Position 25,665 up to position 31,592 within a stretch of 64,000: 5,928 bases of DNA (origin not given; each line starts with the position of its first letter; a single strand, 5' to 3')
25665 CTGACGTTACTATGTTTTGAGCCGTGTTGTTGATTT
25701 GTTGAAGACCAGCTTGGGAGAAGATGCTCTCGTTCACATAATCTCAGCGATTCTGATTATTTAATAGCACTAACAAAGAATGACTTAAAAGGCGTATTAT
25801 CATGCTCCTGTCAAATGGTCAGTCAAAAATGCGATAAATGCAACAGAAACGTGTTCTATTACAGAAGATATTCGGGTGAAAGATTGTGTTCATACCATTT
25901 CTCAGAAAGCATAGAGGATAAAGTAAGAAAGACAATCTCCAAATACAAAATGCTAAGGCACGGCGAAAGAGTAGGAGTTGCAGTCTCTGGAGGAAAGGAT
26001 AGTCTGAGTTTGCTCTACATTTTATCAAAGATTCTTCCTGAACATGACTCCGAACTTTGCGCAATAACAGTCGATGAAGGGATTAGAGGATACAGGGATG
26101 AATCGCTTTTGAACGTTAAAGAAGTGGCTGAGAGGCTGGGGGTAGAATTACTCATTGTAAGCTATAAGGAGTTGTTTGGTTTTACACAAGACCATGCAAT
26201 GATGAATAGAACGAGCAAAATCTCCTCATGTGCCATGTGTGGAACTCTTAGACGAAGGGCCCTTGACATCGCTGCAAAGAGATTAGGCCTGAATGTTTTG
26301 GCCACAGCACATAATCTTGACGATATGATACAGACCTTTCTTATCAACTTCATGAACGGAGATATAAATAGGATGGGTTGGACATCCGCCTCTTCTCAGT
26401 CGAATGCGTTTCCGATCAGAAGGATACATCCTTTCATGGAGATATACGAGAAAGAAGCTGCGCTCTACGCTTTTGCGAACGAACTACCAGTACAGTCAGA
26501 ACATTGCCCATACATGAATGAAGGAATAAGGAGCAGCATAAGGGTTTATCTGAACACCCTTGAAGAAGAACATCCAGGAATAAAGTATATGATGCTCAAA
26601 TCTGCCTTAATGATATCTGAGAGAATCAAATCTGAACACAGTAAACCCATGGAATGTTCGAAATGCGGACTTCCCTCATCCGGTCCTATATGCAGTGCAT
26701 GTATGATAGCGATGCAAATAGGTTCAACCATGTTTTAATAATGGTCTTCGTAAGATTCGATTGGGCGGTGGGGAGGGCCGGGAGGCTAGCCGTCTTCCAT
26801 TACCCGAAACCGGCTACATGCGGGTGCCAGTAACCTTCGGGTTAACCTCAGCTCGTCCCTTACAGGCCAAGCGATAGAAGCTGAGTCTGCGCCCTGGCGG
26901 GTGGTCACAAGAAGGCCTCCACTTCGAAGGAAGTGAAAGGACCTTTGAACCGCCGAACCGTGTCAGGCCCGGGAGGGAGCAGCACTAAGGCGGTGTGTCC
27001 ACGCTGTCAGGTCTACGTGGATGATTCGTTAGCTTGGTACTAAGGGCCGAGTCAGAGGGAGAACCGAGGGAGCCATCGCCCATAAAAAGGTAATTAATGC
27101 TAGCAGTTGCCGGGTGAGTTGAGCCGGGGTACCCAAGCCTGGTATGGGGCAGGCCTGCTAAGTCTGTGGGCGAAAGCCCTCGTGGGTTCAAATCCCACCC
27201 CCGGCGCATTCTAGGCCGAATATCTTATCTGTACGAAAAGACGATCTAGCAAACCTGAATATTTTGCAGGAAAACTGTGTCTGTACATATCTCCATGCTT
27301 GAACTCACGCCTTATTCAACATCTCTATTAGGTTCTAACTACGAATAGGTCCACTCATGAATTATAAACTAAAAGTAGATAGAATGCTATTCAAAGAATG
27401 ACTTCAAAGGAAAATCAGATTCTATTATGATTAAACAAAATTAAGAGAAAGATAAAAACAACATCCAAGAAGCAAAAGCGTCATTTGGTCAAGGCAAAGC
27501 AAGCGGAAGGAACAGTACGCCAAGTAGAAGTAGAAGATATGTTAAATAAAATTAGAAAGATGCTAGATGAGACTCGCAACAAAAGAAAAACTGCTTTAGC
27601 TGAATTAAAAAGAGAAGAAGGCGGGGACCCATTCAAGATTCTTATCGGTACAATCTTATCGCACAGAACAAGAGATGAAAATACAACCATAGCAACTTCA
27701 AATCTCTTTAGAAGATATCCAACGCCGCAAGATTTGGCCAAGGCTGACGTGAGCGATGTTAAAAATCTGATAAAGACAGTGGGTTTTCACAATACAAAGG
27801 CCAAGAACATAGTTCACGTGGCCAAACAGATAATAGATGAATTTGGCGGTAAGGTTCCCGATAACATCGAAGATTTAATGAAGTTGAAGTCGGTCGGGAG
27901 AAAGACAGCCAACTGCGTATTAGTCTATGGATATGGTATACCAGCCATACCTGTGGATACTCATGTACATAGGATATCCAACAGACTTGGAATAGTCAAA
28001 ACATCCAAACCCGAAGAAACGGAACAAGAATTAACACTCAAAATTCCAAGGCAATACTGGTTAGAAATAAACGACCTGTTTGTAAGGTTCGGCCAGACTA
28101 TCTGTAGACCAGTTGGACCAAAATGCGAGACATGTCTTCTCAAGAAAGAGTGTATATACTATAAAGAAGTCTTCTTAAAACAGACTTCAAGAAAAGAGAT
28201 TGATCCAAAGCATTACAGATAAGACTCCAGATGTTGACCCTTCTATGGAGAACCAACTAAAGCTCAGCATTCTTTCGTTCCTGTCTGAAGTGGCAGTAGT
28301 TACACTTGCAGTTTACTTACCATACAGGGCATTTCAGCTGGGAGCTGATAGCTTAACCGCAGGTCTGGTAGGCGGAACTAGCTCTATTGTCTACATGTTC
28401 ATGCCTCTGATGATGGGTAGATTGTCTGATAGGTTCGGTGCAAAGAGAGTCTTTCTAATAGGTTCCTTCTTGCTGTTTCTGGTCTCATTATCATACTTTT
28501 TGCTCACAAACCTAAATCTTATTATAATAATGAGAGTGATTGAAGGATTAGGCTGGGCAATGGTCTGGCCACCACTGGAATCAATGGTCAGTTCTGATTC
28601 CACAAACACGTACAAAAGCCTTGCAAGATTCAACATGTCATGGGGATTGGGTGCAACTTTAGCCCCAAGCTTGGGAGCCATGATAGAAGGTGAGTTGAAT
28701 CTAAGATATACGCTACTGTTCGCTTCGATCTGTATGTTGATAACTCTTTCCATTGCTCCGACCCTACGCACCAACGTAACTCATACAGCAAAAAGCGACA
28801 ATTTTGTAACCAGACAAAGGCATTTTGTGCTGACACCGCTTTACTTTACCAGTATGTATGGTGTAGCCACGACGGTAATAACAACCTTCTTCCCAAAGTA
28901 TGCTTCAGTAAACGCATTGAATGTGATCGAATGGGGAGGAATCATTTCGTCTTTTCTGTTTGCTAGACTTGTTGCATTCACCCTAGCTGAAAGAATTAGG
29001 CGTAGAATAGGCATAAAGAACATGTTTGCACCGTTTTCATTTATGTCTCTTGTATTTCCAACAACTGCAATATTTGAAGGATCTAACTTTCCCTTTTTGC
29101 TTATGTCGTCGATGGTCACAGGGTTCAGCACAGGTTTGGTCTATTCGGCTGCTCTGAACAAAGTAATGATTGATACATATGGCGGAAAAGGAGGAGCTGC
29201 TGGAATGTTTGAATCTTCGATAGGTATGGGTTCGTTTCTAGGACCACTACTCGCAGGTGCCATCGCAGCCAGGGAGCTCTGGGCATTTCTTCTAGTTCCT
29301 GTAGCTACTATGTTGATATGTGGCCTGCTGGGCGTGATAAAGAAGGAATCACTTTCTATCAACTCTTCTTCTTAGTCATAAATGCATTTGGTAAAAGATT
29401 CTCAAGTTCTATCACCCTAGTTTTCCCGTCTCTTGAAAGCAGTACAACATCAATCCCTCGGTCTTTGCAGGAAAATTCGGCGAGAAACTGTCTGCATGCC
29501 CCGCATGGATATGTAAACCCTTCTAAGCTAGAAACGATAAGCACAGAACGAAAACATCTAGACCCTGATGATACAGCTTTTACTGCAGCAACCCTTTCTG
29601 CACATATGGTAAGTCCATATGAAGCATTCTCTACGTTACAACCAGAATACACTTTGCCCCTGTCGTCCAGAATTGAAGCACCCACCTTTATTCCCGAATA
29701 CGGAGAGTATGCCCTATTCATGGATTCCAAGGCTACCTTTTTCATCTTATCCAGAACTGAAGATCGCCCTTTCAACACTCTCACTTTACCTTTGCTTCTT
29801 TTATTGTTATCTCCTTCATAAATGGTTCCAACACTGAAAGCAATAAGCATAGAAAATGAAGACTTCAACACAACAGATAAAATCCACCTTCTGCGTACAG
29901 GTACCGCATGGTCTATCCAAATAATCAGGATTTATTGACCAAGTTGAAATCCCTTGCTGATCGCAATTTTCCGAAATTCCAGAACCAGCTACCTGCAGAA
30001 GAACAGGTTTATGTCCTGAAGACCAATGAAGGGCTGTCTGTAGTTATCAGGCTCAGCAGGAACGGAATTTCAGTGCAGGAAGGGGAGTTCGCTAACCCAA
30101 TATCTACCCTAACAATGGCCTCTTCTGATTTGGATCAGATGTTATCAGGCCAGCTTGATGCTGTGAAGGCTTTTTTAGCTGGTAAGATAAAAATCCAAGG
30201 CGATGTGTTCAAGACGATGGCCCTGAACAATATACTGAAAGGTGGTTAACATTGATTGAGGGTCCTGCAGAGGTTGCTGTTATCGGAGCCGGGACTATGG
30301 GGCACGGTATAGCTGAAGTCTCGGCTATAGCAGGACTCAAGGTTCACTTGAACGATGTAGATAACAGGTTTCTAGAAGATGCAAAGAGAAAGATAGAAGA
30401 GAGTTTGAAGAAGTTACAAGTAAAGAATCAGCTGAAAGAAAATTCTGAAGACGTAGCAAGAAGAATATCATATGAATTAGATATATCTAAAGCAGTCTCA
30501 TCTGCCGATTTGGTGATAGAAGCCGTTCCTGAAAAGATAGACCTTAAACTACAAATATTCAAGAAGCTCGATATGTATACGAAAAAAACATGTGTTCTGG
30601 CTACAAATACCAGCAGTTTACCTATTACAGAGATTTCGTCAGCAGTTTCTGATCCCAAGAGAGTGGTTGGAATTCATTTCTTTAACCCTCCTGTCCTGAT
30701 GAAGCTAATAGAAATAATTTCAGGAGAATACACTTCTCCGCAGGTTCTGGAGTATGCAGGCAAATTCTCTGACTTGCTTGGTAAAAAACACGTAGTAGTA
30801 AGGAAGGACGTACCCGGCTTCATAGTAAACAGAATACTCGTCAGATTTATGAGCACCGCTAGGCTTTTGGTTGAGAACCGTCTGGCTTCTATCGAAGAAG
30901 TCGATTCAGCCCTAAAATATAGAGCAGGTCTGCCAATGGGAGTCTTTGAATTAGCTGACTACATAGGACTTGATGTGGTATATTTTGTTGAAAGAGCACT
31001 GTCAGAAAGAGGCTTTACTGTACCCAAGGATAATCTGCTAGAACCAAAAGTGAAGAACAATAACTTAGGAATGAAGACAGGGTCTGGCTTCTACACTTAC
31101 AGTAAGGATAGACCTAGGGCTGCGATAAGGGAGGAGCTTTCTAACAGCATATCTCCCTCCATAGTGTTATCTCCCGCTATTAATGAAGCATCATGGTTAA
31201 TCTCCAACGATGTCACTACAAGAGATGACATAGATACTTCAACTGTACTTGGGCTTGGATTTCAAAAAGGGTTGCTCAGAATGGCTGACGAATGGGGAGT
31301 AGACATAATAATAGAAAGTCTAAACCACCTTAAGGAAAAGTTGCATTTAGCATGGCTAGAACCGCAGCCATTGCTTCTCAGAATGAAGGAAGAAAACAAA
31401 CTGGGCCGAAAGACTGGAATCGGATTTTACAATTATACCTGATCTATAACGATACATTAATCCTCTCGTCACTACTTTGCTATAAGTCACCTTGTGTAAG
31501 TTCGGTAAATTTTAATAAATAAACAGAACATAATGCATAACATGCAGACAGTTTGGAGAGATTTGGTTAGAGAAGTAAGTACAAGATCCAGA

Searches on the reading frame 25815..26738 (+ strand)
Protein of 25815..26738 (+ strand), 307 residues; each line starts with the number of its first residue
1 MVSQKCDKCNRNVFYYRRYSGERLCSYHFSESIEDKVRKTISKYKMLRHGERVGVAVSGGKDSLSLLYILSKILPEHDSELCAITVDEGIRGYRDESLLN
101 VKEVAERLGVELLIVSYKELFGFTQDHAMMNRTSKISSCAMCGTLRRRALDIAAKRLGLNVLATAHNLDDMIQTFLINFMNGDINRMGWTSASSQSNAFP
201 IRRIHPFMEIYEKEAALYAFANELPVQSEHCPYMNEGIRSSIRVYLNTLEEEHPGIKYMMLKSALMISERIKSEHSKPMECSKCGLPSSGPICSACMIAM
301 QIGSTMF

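Call 44: search_protein_families(library=pfam, proteins=[window:25815-26738:+], max_evalue=0.00001)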
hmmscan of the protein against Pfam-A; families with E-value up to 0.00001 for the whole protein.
window:25815-26738:+ (307 aa): 2 families
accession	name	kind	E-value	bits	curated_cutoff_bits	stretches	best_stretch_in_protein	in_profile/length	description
PF01171.26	ATP_bind_3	-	2.6e-18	66.8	27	1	53-225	2-162/182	PP-loop family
PF22082.2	TtuA_LIM_N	-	1.2e-06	29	27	1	5-29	1-25/26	2-thiouridine synthetase TtuA, N-terminal LIM domain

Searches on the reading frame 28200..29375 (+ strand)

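Call 44: search_protein_families(library=pfam, proteins=[window:28200-29375:+], max_evalue=0.00001)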
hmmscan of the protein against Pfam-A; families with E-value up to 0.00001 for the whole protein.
window:28200-29375:+ (391 aa): 2 families
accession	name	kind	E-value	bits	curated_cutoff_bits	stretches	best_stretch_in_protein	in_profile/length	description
PF07690.21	MFS_1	-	1.7e-30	106.6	33.4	2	22-281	1-276/347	Major Facilitator Superfamily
PF12832.13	MFS_1_like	-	7.3e-09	35.6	25.2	1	38-356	17-362/373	MFS_1 like family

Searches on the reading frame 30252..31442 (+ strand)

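Call 44: search_protein_families(library=pfam, proteins=[window:30252-31442:+], max_evalue=0.00001)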
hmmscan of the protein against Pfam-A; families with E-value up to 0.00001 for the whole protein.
window:30252-31442:+ (396 aa): 2 families
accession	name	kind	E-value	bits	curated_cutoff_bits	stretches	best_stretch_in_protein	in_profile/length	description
PF02737.24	3HCDH_N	-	3.6e-62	209.9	22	1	7-186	1-179/180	3-hydroxyacyl-CoA dehydrogenase, NAD binding domain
PF00725.27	3HCDH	-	2.2e-44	150.3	22.1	2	189-283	1-97/97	3-hydroxyacyl-CoA dehydrogenase, C-terminal domain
